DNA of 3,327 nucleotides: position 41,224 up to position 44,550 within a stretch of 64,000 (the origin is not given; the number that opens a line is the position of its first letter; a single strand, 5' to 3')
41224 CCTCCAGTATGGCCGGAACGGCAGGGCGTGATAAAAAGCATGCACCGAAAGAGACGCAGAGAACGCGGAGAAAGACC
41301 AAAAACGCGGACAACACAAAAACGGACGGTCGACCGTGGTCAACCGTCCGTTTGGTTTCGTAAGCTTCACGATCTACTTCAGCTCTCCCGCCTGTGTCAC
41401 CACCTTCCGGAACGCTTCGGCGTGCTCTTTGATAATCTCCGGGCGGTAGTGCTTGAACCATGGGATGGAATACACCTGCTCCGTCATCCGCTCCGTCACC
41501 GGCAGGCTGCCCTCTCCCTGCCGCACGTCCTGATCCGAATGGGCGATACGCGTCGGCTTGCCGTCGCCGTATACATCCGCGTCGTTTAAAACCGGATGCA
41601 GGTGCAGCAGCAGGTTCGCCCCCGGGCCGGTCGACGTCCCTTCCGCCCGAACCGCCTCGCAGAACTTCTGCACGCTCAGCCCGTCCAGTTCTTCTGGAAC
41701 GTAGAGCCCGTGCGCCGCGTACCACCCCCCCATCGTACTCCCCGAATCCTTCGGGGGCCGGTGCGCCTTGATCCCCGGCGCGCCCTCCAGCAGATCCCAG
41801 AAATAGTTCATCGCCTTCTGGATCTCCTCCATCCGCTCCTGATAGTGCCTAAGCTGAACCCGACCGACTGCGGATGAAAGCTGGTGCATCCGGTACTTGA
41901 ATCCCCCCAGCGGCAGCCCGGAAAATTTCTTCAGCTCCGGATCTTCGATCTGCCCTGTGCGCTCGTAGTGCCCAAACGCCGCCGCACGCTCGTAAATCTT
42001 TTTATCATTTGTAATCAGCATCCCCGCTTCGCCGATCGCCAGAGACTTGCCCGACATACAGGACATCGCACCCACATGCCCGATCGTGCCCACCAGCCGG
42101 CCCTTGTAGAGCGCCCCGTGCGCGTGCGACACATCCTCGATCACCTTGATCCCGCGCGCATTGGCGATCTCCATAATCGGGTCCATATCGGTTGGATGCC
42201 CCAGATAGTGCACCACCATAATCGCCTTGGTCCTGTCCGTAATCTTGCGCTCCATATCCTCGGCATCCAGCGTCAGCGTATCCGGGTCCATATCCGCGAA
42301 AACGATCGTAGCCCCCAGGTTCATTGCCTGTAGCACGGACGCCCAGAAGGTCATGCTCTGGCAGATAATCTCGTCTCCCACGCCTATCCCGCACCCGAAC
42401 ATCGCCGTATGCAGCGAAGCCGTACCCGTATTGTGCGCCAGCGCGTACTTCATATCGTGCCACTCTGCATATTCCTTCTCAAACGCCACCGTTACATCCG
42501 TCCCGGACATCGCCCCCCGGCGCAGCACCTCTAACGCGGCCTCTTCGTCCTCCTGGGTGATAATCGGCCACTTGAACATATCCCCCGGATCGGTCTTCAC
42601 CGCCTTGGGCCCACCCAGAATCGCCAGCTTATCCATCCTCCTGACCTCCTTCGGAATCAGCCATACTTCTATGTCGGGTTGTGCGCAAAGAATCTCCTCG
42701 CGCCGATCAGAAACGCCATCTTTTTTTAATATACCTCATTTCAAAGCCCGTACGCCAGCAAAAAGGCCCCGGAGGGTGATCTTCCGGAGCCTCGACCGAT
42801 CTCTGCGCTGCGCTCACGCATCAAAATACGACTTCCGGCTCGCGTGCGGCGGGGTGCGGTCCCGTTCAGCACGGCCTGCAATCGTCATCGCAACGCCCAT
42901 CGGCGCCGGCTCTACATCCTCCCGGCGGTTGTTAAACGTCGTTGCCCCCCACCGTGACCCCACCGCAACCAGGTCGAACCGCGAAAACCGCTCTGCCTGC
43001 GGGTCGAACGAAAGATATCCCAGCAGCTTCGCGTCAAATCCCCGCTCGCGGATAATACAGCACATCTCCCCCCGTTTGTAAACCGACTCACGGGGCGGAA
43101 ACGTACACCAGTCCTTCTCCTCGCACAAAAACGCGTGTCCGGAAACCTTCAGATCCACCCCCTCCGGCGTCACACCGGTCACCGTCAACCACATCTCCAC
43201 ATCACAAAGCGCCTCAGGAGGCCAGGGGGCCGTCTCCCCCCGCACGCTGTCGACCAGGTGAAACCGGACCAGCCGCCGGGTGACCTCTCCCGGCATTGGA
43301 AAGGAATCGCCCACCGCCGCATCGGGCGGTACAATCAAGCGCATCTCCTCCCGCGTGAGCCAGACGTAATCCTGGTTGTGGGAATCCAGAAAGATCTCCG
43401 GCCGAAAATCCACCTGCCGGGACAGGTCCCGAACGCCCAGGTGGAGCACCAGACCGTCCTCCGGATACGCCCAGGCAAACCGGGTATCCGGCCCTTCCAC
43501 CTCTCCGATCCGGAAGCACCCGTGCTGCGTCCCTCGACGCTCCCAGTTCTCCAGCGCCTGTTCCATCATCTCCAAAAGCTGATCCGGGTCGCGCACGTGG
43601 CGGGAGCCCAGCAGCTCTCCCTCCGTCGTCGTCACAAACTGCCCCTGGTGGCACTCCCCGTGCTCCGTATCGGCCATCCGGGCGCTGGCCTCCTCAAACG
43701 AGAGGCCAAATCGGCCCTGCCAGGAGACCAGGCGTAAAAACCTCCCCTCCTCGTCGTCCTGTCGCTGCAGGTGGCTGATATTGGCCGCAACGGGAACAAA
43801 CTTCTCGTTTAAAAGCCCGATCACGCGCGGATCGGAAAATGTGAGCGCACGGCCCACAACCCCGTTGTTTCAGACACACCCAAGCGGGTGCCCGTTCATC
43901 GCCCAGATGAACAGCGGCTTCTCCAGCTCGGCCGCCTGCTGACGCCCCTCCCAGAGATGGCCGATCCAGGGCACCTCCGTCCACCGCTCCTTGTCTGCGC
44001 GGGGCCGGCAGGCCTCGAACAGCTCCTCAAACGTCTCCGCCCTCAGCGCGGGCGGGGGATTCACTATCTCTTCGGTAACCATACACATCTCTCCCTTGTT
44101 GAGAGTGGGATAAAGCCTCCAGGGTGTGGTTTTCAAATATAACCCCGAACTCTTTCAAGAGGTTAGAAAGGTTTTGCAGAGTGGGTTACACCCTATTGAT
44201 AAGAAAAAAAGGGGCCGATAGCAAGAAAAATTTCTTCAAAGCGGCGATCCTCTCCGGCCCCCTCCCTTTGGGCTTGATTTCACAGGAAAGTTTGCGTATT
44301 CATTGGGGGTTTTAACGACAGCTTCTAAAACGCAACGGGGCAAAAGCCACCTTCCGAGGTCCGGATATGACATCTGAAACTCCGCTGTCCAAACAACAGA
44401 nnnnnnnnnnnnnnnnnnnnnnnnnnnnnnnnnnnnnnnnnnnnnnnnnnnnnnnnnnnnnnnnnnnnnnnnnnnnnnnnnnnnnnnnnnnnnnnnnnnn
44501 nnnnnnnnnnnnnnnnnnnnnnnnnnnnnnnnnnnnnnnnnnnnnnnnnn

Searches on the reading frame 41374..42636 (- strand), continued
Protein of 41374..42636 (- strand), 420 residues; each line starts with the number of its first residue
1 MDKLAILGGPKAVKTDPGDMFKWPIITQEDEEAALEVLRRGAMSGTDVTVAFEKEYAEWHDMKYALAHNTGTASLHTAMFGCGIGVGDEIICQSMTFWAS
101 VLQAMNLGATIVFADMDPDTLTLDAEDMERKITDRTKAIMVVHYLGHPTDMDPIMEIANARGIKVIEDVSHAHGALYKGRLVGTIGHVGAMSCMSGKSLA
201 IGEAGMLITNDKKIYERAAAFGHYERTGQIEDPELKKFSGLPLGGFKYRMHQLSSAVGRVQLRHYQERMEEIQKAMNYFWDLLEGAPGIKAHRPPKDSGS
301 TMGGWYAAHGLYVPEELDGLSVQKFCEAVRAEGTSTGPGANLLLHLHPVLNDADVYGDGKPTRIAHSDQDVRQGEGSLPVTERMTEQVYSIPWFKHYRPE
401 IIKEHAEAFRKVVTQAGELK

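Call 26: find_encoding_contigs(protein=P0210, flank=8000, max_places=1)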
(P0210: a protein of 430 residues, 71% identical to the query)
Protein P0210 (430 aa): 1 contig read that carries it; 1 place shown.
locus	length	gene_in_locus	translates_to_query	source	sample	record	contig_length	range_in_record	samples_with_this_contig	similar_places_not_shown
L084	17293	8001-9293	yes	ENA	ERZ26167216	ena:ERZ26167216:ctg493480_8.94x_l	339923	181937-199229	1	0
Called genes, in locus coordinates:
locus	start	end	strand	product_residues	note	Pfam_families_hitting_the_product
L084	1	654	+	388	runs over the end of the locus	PF03841:SelA (weak)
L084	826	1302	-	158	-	PF00248:Aldo_ket_red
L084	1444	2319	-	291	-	PF13483:Lactamase_B_3, PF12706:Lactamase_B_2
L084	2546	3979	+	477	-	PF08811:DUF1800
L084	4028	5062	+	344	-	PF24684:Vgb_lyase, PF25021:TEN_NHL (faint), PF08450:SGL (weak), PF17170:DUF5128 (faint), PF01436:NHL (weak), PF24684:Vgb_lyase (weak), PF01436:NHL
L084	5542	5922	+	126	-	-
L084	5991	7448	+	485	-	PF00884:Sulfatase, PF02995:DUF229, PF16347:SGSH_C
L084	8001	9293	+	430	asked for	PF01041:DegT_DnrJ_EryC1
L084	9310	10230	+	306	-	PF04199:Cyclase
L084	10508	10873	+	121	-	-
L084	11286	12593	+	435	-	PF03952:Enolase_N, PF00113:Enolase_C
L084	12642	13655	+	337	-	PF00044:Gp_dh_N, PF02800:Gp_dh_C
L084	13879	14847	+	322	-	PF00702:Hydrolase, PF12710:HAD, PF13419:HAD_2, PF13242:Hydrolase_like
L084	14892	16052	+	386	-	PF01663:Phosphodiest, PF08665:PglZ (weak)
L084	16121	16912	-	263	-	PF23441:SDR (weak), PF00106:adh_short, PF08659:KR, PF13561:adh_short_C2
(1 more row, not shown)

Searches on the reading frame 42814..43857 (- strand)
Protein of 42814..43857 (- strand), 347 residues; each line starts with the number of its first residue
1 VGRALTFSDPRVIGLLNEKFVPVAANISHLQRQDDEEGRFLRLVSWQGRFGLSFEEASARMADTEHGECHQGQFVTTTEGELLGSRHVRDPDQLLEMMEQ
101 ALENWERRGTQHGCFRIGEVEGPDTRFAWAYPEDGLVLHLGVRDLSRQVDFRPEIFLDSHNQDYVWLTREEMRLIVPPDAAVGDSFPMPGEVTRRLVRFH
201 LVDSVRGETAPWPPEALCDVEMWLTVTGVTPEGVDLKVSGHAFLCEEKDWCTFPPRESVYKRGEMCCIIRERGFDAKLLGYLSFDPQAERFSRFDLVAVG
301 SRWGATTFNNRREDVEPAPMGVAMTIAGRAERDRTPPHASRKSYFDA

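Call 3: search_protein_families(library=pfam, proteins=[window:42814-43857:-], max_evalue=0.001)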
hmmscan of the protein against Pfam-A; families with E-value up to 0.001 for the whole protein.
window:42814-43857:- (347 aa): 0 families

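Call 5: search_protein_families(library=ncbifam, proteins=[window:42814-43857:-], max_evalue=0.00001)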
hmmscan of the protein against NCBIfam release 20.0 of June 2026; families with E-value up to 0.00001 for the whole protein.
window:42814-43857:- (347 aa): 0 families

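Call 14: search_protein_families(library=pfam, proteins=[window:42814-43857:-], max_evalue=1)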
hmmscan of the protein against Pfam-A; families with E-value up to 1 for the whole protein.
window:42814-43857:- (347 aa): 0 families

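Call 49: search_protein_representatives(protein=window:42814-43857:-)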
Query: 347 residues. Proteins with E-value up to 0.001 (for the whole library): 1078; up to 1e-10: 562; up to 1e-30: 83. The best 150 are listed.
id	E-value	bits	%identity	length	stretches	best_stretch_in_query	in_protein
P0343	6.3e-108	377.6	62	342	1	13-341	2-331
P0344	1.2e-61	225.4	88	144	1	233-345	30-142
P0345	4.3e-61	223.6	42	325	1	2-345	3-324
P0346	1.6e-60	221.7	43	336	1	2-345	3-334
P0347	4.8e-58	213.5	58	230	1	153-318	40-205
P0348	5.7e-54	200.1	66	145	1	2-142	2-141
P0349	3.1e-53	197.7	39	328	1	2-345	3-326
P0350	5.2e-53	197.0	56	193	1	188-347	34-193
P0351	1.9e-49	185.3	39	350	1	2-341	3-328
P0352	1.2e-48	182.6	36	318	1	18-345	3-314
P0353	2.0e-48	181.9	39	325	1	1-345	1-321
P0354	1.3e-47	179.2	43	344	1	2-342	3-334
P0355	7.8e-47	176.7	39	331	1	1-345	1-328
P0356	2.2e-45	171.9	35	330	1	7-338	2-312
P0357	8.1e-43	163.4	37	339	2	119-345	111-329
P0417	2.8e-31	125.5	34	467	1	6-342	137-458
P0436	6.9e-30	120.9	32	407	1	65-337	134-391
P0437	9.8e-30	120.4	33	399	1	3-329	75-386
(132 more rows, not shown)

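Call 68: search_protein_families(library=pfam, proteins=[P0437, P0417, P0436], max_evalue=1)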
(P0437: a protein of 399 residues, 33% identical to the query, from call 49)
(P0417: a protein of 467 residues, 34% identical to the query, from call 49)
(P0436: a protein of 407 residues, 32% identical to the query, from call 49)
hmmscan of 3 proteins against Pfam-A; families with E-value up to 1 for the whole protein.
P0437 (399 aa): 1 family
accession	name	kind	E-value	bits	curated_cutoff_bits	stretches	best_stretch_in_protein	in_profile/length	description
PF23089.2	ELAPOR1_C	-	0.056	13.6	27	1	66-83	7-24/37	ELAPOR1-like, C-terminal domain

P0417 (467 aa): 1 family
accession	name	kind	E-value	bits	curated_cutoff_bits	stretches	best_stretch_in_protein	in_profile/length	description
PF13899.12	Thioredoxin_7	-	0.03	14.9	27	1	96-168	2-66/83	Thioredoxin-like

P0436 (407 aa): 0 families

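Call 69: search_protein_families(library=ncbifam, proteins=[P0437], max_evalue=0.1)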
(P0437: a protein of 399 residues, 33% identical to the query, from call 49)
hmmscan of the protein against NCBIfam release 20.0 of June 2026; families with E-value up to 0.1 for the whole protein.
P0437 (399 aa): 0 families

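Call 82: list_cluster_members(proteins=[P0345, P0437, window:42814-43857:-])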
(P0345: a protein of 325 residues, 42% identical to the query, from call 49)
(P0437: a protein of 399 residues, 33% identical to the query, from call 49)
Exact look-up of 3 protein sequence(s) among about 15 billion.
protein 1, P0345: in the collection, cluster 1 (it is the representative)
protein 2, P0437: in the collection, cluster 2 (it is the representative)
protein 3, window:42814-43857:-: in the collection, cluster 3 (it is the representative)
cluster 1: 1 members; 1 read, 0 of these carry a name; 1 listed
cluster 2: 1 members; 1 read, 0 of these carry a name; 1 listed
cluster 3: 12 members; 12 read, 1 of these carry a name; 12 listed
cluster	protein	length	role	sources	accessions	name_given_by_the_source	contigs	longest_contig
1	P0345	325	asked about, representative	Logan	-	-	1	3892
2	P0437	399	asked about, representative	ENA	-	-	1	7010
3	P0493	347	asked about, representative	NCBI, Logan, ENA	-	-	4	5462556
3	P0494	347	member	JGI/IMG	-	hypothetical protein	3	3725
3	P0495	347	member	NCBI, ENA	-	-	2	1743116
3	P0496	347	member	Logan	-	-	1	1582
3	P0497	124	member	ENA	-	-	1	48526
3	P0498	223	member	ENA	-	-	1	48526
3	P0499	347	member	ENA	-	-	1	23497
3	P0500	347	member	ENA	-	-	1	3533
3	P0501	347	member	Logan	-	-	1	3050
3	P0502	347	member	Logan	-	-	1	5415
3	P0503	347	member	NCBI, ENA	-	-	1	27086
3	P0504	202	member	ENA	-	-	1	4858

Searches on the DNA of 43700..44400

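Call 80: search_rna_families(source=window, start=43700, end=44400, threshold=evalue, max_evalue=1)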
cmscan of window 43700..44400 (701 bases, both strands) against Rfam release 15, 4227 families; matches with E-value up to 1: 1.
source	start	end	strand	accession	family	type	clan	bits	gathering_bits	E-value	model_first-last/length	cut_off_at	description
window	44200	44270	-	RF00772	mir-328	Gene; miRNA;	-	20.8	70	0.71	1-75/75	no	mir-328 microRNA precursor family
